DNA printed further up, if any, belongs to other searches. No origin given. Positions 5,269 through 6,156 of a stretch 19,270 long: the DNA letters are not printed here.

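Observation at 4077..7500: Tes/GDGT-MAS-like radical SAM gene in an apparent operon with a CDP-alcohol phosphatidyltransferase and two coiled-coil proteins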

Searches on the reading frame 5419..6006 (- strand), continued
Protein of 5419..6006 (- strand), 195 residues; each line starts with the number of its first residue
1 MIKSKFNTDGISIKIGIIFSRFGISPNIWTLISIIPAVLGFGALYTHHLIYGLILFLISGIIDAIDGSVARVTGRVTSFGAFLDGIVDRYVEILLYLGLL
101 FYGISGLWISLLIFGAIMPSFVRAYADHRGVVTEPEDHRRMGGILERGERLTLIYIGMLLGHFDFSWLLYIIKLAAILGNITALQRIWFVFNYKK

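Call 42: find_related_loci(query=A2, collection=metagenome_contigs, flank=6000)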
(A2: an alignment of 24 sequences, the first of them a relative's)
Query A2 (195 aa) in metagenome_contigs; peptide patterns used: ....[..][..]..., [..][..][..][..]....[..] (x = any residue, [..] = any of these).
305 stretches matched a pattern; 233 encode a relative of the query (tblastn E <= 1e-3); the best 80 are kept; 80 distinct loci.
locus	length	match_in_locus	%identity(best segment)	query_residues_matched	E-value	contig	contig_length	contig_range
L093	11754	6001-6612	65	1-195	1e-86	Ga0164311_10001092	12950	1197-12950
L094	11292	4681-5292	64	1-195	1e-86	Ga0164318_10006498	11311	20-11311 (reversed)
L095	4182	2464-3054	66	1-190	4e-82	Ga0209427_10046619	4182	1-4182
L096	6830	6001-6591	66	1-190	5e-82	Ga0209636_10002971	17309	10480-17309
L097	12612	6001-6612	64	1-195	4e-81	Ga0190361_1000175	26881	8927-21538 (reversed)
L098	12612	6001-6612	64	1-195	8e-81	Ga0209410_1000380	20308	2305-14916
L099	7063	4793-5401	60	1-193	6e-79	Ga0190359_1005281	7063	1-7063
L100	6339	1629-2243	59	1-195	1e-76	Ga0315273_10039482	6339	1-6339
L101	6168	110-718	59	1-194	3e-76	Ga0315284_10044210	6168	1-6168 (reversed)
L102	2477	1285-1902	60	1-195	4e-77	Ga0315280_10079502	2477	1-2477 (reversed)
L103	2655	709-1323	55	1-195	2e-76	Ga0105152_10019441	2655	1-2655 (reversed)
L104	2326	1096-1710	59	1-195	7e-77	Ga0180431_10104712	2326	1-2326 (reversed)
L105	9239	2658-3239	58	12-195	9e-75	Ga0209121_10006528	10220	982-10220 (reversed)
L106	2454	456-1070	56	1-195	6e-76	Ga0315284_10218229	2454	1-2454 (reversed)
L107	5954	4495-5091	62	1-190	4e-74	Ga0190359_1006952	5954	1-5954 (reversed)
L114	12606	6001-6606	56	1-192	2e-72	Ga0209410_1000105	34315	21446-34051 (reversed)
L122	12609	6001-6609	55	1-193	9e-69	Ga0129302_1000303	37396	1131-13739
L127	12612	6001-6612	54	1-194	3e-65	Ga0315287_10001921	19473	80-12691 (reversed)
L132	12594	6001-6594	54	1-190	7e-63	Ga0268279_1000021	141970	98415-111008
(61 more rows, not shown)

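Call 53: search_protein_families(library=pfam, proteins=[L087:261-1319:+, L089:9022-9924:+, L089:8663-9025:+], max_evalue=0.001)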
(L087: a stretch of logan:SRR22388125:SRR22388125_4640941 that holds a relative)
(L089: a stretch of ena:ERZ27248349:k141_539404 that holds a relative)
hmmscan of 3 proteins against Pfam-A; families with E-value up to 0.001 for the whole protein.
L087:261-1319:+ (352 aa): 1 family
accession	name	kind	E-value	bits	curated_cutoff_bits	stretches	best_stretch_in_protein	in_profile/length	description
PF13450.12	NAD_binding_8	-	0.00024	21.7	21.9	1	4-38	1-35/68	NAD(P)-binding Rossmann-like domain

L089:9022-9924:+ (300 aa): 4 families
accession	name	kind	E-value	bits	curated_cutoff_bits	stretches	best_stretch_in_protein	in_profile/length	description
PF23435.1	DUF7121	-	2.6e-07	30.8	29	1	33-279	50-286/307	Family of unknown function (DUF7121)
PF25762.1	HAUS1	-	1.3e-05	25.5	40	1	148-259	115-226/236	HAUS augmin-like complex subunit 1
PF04728.18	LPP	-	0.00044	21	29.1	0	67-96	3-32/53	Lipoprotein leucine-zipper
PF06419.17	COG6_N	-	0.00092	19.8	27.4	0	146-213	25-92/114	Conserved oligomeric complex COG6, N-terminal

L089:8663-9025:+ (120 aa): 0 families

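Call 60: search_protein_families(library=ncbifam, alignment_id=A2, max_evalue=1e-30)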
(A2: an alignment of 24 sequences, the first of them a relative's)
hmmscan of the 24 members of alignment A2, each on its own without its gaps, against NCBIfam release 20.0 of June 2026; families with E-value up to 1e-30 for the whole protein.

A. member 1, P0128 (195 aa): 1 family
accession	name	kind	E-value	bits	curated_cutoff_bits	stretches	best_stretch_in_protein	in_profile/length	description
NF040950.1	archin_ph_syn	equivalog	1.2e-38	132.9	180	1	10-191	10-188/191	archaetidylinositol phosphate synthase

B. families by the number of members that match (of 24 scanned): 1 family
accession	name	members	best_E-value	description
NF040950.1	archin_ph_syn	22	2.4e-41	archaetidylinositol phosphate synthase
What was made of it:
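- On Archaetidylinositol-phosphate synthase (NF040950): No clade member does better than E = 2.4e-41 (call 60).
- Every clade member scanned scores below the AIPS equivalog cutoff: 22 of 24 match it at E <= 1e-30, with a best E-value of 2.4e-41 (call 60).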

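Call 68: search_protein_families(library=ncbifam, proteins=[L094:3377-4462:+, L122:5983-6612:+, L132:5992-6609:+, L094:4681-5307:+], max_evalue=0.00001)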
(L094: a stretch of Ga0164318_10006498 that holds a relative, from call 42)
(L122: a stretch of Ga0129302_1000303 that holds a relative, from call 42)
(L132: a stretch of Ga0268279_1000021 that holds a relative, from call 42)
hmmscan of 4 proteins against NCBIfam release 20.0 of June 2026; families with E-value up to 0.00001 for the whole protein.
L094:3377-4462:+ (361 aa): 1 family
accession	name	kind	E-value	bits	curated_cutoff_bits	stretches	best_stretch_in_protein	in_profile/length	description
TIGR03450.1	mycothiol_INO1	equivalog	3.4e-152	506.7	638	1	4-355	1-355/355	inositol-3-phosphate synthase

L122:5983-6612:+ (209 aa): 6 families
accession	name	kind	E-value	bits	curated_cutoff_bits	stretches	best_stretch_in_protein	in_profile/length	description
NF040950.1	archin_ph_syn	equivalog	2.2e-33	115.7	180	1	15-208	7-189/191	archaetidylinositol phosphate synthase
NF045883.1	PIPSynth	equivalog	9.8e-22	77.6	170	1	19-208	10-194/197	phosphatidylinositol phosphate synthase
NF052561.1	PIPSynBT1523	equivalog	1.4e-15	57.6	350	1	61-206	64-220/232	hypothetical protein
NF041135.1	IPPtranDIPPsyn_Thcocales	equivalog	8.9e-15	54.6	580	1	19-191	238-406/419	bifunctional L-myo-inositol-1-phosphate cytidylyltransferase/CDP-L-myo-inositol myo-inositolphosphotransferase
NF053678.1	ClpnSynClsA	equivalog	6.4e-08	33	240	1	34-137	6-104/180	cardiolipin synthase ClsA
TIGR00473.1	pssA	equivalog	2e-06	28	107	1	45-96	5-59/153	CDP-diacylglycerol--serine O-phosphatidyltransferase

L132:5992-6609:+ (205 aa): 6 families
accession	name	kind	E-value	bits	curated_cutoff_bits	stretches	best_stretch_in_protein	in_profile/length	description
NF040950.1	archin_ph_syn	equivalog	3.9e-36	124.7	180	1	17-204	14-190/191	archaetidylinositol phosphate synthase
NF045883.1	PIPSynth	equivalog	1.3e-24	87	170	1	18-204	14-195/197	phosphatidylinositol phosphate synthase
NF052561.1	PIPSynBT1523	equivalog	2.5e-18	66.6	350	1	23-192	21-211/232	hypothetical protein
NF041135.1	IPPtranDIPPsyn_Thcocales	equivalog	1.3e-14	54.1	580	1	27-203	250-418/419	bifunctional L-myo-inositol-1-phosphate cytidylyltransferase/CDP-L-myo-inositol myo-inositolphosphotransferase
NF053678.1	ClpnSynClsA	equivalog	4.3e-08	33.5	240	1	29-132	6-105/180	cardiolipin synthase ClsA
TIGR00560.1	pgsA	equivalog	1.3e-07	32.3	109.1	1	51-203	32-175/183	CDP-diacylglycerol--glycerol-3-phosphate 3-phosphatidyltransferase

L094:4681-5307:+ (208 aa): 6 families
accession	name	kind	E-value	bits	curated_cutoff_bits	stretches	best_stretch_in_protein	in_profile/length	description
NF040950.1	archin_ph_syn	equivalog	2.6e-35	122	180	1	9-200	9-188/191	archaetidylinositol phosphate synthase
NF045883.1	PIPSynth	equivalog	1.9e-24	86.4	170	1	10-201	9-194/197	phosphatidylinositol phosphate synthase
NF052561.1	PIPSynBT1523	equivalog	4.1e-17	62.6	350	1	53-197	64-218/232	hypothetical protein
NF041135.1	IPPtranDIPPsyn_Thcocales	equivalog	4.6e-16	58.8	580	1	10-200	237-417/419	bifunctional L-myo-inositol-1-phosphate cytidylyltransferase/CDP-L-myo-inositol myo-inositolphosphotransferase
NF053678.1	ClpnSynClsA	equivalog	3.4e-07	30.6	240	1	26-101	6-82/180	cardiolipin synthase ClsA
TIGR00473.1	pssA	equivalog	1.8e-06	28.1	107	1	37-88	5-59/153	CDP-diacylglycerol--serine O-phosphatidyltransferase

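Call 69: search_protein_families(library=pfam, proteins=[L094:3377-4462:+, L114:3894-5486:-, L127:4426-5574:-], max_evalue=0.00001)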
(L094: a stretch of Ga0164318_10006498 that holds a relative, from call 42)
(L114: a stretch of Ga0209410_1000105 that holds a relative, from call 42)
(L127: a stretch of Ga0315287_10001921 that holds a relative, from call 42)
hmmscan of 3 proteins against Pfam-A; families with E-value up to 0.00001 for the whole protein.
L094:3377-4462:+ (361 aa): 1 family
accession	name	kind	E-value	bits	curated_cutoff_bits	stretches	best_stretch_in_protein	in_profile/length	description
PF01658.22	Inos-1-P_synth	-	1.3e-36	125.5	27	1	193-301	1-107/107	Myo-inositol-1-phosphate synthase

L114:3894-5486:- (530 aa): 2 families
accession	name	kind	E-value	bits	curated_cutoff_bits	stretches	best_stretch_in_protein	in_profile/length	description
PF01935.23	DUF87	-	8e-40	137.7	23.2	1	155-376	3-220/220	Helicase HerA, central domain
PF12846.13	AAA_10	-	2.8e-06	27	27.5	0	175-448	21-289/362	AAA-like domain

L127:4426-5574:- (382 aa): 0 families
